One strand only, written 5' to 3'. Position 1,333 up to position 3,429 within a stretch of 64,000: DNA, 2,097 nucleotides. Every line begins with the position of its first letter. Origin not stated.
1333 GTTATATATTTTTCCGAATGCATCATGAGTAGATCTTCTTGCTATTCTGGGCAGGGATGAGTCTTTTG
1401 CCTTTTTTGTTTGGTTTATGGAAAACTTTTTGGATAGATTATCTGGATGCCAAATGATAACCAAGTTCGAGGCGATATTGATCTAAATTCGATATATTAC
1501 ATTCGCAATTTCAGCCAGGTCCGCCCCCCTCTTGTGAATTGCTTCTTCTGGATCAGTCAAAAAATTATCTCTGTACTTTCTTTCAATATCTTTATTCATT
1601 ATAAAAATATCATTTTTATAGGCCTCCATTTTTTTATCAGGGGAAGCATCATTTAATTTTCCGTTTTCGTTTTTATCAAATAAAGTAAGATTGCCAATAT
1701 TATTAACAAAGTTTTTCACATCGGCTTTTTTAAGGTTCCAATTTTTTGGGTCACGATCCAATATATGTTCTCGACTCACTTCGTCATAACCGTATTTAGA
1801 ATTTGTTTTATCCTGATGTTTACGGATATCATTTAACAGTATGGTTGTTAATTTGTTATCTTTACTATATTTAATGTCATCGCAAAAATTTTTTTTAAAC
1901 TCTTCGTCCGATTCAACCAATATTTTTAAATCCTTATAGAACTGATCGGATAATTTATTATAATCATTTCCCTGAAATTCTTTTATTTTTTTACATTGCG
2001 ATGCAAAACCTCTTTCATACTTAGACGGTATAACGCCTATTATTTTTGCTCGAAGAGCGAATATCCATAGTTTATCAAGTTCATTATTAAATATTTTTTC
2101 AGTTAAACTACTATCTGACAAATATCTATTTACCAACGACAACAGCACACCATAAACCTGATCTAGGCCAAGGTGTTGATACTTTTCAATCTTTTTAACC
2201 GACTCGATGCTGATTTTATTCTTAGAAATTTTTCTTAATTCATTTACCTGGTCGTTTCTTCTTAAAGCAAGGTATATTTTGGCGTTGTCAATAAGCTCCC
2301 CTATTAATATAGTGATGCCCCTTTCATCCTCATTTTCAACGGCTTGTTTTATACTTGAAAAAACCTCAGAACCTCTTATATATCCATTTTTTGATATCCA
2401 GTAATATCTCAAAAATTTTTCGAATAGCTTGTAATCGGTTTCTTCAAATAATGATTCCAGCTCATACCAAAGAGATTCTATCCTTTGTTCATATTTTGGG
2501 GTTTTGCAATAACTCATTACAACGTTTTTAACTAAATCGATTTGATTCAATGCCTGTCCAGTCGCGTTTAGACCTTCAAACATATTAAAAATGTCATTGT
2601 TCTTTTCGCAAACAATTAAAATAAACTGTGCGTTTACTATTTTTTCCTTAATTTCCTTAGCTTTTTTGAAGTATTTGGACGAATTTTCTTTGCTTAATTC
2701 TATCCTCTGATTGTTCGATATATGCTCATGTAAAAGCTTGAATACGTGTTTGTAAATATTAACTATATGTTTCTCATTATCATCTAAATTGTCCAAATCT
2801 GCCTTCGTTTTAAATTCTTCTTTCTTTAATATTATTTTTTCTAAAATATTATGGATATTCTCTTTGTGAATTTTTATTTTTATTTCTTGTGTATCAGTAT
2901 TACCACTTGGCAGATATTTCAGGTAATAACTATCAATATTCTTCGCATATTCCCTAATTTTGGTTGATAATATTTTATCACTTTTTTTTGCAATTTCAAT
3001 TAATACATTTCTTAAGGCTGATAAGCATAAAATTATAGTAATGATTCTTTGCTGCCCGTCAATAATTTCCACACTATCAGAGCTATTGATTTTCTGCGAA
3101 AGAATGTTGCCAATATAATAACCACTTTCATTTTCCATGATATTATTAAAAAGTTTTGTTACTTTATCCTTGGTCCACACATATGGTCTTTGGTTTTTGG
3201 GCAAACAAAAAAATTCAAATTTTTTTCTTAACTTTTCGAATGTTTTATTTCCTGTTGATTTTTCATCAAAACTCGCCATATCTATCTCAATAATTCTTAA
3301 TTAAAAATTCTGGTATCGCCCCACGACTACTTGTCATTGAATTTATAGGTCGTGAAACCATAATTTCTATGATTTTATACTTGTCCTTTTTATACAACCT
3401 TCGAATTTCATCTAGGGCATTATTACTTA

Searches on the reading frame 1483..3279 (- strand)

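Call 61: search_protein_families(library=pfam, proteins=[window:1483-3279:-], max_evalue=0.00001)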
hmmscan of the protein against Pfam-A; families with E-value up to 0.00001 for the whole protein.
window:1483-3279:- (598 aa): 2 families
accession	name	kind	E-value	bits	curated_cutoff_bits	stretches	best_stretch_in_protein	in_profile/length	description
PF03235.19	GmrSD_N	-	1.4e-29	104.1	33.2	1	18-254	9-198/199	GmrSD restriction endonuclease, N-terminal domain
PF07510.16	GmrSD_C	-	2.3e-14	53.9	23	1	457-590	3-137/138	GmrSD restriction endonucleases, C-terminal domain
